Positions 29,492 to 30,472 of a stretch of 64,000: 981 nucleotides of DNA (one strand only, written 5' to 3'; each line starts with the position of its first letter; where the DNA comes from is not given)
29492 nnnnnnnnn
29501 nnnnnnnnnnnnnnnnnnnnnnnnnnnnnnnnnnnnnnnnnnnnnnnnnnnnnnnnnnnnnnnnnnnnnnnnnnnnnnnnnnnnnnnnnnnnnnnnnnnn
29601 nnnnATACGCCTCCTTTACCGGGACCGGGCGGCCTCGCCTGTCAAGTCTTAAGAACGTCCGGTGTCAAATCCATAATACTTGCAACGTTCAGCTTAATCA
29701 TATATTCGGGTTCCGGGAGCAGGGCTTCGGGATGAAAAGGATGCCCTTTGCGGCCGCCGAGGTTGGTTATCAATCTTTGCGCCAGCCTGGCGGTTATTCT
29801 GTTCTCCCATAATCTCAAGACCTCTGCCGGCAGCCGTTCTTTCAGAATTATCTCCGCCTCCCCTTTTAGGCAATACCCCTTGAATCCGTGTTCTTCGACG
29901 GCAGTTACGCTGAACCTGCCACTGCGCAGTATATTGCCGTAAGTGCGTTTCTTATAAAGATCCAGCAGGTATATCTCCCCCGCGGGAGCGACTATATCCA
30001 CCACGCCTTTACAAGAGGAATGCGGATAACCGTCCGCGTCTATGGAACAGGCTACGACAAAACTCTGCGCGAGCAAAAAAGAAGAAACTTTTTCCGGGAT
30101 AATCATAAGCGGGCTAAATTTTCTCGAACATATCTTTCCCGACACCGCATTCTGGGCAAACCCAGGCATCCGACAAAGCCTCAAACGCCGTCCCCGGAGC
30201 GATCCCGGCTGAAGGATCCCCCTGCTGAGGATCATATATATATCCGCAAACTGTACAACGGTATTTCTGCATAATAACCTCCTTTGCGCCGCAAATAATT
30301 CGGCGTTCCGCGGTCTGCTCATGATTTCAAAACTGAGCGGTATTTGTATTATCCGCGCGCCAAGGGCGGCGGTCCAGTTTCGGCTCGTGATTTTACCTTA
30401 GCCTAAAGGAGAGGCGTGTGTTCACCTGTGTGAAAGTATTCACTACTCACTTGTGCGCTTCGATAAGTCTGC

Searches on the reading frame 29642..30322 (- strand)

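Call 61: search_protein_families(library=pfam, proteins=[window:29642-30322:-], max_evalue=0.0001)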
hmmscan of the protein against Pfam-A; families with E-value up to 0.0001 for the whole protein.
window:29642-30322:- (226 aa): 1 family
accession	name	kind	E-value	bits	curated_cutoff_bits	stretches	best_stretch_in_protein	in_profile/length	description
PF01243.27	PNPOx_N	-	1.5e-09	38.7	28.1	1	75-180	1-97/120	Pyridoxamine 5'-phosphate oxidase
